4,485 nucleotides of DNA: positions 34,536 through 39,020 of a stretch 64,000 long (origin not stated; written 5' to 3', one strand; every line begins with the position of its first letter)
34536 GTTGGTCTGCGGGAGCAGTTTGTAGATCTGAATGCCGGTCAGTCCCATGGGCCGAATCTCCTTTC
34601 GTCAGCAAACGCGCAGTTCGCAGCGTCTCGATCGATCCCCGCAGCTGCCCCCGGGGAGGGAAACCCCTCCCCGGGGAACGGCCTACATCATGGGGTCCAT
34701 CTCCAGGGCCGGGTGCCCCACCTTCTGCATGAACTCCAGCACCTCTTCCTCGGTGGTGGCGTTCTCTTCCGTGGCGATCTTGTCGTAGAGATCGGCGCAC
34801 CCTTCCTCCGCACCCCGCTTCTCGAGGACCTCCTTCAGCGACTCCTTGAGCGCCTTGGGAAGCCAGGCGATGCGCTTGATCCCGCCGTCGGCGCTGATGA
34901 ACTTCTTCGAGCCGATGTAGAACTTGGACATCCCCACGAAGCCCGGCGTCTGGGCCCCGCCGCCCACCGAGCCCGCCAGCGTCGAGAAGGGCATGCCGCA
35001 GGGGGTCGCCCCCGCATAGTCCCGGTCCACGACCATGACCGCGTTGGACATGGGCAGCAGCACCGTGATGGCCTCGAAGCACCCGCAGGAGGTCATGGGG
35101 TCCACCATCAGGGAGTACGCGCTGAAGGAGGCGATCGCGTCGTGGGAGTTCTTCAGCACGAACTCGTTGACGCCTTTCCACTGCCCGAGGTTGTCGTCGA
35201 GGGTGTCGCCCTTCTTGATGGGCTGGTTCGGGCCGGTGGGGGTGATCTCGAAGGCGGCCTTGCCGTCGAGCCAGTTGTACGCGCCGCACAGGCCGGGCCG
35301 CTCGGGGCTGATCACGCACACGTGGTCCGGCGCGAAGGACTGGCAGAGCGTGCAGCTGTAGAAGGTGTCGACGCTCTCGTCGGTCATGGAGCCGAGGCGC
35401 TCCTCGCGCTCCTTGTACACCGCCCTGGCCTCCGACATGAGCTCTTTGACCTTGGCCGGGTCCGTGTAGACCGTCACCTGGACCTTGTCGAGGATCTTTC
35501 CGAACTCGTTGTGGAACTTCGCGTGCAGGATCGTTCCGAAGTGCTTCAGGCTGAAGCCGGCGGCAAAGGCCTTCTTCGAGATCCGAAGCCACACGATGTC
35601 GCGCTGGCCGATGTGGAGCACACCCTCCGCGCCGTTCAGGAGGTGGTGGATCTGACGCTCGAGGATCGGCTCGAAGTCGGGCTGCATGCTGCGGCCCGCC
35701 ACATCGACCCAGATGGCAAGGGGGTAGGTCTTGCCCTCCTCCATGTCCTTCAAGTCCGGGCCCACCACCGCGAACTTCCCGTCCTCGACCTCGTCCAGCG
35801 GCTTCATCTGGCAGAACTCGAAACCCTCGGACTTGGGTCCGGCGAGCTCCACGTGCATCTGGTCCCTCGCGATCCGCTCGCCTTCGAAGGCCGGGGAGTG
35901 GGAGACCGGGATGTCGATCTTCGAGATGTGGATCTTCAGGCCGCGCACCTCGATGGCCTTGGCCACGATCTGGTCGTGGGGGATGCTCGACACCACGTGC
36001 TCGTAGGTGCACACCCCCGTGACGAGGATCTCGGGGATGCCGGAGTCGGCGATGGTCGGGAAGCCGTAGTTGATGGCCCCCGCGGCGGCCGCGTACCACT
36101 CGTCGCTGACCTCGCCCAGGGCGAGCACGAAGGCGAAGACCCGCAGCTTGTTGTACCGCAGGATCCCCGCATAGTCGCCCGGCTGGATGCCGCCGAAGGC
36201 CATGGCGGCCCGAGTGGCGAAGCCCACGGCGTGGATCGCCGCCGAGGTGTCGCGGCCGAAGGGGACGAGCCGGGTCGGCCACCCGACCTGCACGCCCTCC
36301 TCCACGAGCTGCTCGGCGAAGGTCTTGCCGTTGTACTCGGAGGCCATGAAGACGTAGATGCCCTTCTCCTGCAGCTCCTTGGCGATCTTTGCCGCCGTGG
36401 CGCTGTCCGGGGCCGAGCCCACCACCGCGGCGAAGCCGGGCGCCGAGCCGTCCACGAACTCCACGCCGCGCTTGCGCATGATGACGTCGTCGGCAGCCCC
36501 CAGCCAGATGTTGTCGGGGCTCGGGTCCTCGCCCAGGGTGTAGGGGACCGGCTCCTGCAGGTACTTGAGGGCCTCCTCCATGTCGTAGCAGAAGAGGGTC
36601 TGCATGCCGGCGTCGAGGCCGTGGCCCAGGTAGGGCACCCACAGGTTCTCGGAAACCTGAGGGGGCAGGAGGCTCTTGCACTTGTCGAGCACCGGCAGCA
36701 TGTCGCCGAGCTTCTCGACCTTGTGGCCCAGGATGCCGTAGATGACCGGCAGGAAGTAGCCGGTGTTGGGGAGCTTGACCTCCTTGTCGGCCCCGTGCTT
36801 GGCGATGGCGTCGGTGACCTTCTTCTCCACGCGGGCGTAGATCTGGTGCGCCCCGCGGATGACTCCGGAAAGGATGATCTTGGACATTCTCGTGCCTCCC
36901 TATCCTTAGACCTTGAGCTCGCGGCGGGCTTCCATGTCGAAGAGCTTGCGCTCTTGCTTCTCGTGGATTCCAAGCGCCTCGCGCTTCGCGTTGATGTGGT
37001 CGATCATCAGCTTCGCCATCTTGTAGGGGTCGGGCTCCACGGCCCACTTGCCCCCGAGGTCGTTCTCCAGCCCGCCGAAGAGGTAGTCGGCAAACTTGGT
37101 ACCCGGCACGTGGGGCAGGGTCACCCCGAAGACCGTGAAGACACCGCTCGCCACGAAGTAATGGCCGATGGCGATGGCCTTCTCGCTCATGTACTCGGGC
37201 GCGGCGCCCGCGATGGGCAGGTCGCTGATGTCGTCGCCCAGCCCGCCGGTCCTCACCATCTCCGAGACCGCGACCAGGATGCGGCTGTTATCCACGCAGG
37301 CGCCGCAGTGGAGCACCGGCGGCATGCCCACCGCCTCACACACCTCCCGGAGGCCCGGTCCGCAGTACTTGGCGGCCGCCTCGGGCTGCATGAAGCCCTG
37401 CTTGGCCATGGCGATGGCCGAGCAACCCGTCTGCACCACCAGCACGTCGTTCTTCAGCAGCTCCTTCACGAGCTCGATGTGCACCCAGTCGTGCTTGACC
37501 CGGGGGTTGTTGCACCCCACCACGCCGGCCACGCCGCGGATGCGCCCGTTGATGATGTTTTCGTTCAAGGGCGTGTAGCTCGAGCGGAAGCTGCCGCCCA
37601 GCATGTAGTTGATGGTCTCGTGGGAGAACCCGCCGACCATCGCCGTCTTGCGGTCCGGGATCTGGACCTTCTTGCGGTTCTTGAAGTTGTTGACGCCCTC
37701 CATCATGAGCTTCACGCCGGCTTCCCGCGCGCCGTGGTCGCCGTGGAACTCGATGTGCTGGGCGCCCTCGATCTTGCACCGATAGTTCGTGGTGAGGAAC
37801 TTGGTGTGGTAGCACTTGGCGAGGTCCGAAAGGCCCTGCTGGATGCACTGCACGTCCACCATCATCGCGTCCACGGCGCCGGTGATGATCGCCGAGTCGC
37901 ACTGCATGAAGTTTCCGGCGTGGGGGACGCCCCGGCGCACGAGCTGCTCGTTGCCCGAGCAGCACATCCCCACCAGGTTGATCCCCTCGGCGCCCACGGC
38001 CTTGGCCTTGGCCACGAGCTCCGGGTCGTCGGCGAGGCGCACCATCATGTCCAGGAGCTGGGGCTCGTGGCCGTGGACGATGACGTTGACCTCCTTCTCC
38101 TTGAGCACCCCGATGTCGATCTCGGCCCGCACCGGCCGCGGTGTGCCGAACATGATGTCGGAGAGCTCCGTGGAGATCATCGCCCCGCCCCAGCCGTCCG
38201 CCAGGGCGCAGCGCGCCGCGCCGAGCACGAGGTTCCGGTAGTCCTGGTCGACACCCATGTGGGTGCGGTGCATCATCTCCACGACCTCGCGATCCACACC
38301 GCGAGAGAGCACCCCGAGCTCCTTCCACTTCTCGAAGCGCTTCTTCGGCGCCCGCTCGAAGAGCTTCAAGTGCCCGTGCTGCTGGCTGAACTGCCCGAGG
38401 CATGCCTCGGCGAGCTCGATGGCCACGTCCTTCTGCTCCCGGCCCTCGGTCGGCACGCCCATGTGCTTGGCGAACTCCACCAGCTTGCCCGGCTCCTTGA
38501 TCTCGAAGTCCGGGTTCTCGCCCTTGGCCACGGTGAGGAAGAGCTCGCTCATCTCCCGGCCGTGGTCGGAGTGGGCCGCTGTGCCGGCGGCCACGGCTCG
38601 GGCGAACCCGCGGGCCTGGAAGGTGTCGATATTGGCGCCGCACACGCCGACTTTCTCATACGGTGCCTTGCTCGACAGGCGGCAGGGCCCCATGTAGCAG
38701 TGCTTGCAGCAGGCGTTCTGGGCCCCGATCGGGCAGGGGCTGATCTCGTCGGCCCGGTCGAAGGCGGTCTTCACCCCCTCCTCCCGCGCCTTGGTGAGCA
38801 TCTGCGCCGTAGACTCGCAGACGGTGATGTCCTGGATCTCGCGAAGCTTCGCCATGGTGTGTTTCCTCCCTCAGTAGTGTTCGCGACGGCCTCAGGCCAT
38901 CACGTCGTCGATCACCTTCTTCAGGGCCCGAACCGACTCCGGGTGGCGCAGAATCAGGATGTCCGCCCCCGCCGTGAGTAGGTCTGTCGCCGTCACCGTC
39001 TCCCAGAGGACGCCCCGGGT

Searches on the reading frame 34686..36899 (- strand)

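Call 66: search_protein_families(library=ncbifam, proteins=[window:34686-36899:-], max_evalue=0.00001)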
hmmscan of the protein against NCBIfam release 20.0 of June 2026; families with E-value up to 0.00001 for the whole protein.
window:34686-36899:- (738 aa): 4 families
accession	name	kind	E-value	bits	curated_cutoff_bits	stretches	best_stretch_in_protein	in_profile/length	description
NF040764.1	CODH_ACS_al_bet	equivalog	0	1061.9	800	1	14-738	1-705/705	acetyl-CoA decarbonylase/synthase complex subunit alpha/beta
NF007078.0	PRK09529.1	subfamily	0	1048.7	809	1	5-738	1-710/710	bifunctional acetyl-CoA decarbonylase/synthase complex subunit alpha/beta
NF003379.0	PRK04456.1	domain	9.5e-150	499.3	372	1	329-733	4-400/464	acetyl-CoA decarbonylase/synthase complex subunit beta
TIGR00316.1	cdhC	equivalog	2.6e-145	484.8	355.95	1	328-733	3-397/460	CO dehydrogenase/CO-methylating acetyl-CoA synthase complex subunit beta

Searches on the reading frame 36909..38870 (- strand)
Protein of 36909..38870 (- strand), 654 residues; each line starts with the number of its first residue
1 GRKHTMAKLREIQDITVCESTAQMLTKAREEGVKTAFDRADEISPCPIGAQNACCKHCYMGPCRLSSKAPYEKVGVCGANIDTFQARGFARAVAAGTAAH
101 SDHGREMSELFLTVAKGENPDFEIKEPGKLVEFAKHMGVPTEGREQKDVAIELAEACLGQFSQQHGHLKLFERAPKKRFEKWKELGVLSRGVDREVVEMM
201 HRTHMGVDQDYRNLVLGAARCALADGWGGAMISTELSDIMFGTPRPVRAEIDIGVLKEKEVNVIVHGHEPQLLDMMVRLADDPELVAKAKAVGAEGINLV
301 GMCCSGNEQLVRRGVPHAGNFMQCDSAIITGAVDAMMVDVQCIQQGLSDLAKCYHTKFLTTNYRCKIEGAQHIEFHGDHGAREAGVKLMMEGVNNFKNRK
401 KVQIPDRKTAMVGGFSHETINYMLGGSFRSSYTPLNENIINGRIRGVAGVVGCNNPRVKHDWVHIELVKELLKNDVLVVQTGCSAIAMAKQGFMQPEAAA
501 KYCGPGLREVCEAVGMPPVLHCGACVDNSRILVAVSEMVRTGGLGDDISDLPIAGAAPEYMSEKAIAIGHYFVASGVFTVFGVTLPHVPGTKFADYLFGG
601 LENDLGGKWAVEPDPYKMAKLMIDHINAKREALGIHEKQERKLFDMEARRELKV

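Call 66: search_protein_families(library=ncbifam, proteins=[window:36909-38870:-], max_evalue=0.00001)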
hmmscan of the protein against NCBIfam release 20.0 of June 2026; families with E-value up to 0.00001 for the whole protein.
window:36909-38870:- (654 aa): 2 families
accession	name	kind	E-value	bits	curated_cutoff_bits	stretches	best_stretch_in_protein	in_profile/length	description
TIGR01702.1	CO_DH_cata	equivalog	7e-183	609.2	478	1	19-635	4-621/621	anaerobic carbon-monoxide dehydrogenase catalytic subunit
TIGR00314.1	cdhA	equivalog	1e-16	60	781.3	2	50-110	62-117/784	CO dehydrogenase/acetyl-CoA synthase complex subunit alpha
